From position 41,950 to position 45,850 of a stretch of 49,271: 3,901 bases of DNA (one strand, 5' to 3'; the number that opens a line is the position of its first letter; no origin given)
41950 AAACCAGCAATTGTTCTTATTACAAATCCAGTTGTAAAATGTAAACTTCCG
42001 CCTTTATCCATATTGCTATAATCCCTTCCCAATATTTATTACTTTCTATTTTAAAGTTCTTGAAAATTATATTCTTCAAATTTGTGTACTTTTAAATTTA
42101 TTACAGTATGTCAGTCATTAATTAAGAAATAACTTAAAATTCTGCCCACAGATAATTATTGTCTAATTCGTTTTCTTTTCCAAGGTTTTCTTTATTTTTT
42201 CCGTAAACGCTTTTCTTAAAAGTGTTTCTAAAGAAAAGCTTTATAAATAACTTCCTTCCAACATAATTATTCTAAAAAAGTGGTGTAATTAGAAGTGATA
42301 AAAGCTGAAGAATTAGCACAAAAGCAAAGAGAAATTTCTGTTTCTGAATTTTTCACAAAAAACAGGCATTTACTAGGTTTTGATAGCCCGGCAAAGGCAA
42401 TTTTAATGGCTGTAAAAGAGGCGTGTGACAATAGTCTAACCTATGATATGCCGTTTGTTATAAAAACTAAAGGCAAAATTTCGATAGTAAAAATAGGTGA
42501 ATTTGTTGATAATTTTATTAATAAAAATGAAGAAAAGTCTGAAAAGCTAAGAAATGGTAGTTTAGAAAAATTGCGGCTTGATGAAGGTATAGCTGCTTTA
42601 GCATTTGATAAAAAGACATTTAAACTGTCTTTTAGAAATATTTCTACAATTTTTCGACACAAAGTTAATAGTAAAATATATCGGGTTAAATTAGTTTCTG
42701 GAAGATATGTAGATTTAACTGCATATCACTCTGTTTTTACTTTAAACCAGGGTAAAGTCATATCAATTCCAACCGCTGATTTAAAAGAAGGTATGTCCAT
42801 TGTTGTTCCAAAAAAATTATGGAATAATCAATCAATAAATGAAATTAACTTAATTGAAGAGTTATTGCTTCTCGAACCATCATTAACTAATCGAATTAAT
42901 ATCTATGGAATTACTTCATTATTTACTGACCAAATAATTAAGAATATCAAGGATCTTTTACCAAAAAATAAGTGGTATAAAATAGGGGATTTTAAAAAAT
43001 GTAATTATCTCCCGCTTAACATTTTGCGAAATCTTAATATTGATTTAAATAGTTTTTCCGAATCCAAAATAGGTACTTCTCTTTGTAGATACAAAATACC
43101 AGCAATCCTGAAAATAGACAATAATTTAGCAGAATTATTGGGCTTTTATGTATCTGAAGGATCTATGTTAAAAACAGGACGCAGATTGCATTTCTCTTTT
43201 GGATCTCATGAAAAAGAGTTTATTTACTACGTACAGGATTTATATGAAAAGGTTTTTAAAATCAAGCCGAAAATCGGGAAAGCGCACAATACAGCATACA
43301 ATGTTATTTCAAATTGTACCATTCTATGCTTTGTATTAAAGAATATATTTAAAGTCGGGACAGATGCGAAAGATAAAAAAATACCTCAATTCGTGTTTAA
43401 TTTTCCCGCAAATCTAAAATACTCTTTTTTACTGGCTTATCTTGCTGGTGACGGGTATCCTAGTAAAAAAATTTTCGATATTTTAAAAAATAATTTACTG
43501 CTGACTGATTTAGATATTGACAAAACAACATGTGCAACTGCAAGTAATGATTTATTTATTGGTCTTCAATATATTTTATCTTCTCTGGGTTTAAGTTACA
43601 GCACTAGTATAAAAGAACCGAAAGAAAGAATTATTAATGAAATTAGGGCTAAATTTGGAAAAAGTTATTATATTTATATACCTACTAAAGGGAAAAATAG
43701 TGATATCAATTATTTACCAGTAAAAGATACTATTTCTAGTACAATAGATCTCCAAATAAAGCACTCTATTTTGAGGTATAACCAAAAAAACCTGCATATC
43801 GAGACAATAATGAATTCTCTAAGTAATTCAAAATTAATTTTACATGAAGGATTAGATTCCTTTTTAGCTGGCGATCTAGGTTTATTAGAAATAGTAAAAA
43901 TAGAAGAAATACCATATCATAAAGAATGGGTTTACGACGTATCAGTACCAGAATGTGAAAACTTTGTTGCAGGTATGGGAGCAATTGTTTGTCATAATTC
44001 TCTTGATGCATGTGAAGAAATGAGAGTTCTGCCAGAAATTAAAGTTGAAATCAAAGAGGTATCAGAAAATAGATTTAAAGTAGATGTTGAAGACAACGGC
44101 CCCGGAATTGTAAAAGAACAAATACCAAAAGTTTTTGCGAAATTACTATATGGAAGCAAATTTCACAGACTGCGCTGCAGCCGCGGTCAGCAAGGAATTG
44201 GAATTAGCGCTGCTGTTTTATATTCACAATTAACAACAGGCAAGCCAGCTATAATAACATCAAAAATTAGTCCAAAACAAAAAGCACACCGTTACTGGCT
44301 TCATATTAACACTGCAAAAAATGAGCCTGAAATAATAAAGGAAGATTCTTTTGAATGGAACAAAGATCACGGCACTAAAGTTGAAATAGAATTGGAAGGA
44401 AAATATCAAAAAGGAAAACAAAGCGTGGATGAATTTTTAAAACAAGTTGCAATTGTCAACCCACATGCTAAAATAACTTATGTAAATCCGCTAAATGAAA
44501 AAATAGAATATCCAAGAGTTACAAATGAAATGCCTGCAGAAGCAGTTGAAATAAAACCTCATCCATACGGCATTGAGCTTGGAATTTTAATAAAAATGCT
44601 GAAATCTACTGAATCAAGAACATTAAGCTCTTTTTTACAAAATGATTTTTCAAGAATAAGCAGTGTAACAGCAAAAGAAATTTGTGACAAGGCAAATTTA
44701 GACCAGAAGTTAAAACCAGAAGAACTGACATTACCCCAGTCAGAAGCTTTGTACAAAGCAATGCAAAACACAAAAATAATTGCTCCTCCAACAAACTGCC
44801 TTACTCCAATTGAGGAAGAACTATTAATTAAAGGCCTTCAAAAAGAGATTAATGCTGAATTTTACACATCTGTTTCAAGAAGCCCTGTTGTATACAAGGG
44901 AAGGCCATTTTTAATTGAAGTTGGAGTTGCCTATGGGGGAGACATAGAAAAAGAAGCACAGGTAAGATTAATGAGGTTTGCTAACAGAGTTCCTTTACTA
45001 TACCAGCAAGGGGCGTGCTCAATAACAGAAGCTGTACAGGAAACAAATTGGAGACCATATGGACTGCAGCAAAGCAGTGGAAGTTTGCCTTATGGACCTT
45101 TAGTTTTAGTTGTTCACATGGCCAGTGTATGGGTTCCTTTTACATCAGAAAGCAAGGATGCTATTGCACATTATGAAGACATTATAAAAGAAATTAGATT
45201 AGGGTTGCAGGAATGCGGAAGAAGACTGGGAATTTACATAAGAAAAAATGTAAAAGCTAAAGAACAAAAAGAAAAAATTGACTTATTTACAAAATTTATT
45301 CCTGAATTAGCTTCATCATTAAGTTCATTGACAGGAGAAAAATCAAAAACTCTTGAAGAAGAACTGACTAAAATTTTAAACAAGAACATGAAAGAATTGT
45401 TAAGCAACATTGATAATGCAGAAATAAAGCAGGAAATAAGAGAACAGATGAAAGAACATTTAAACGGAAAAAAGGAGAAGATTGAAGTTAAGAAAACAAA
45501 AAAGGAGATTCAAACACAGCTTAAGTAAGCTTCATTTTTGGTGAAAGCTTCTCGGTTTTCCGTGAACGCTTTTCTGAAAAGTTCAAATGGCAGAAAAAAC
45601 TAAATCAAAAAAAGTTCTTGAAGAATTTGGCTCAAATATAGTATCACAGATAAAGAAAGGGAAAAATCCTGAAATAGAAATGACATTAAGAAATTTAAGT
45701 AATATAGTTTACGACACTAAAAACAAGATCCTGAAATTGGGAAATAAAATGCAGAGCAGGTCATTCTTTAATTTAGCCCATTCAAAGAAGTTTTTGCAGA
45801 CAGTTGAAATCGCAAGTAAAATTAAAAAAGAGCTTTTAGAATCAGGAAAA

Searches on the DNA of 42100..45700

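Call 63: search_rna_families(source=window, start=42100, end=45700, threshold=evalue, max_evalue=1)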
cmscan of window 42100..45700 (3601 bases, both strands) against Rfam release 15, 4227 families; matches with E-value up to 1: 0.
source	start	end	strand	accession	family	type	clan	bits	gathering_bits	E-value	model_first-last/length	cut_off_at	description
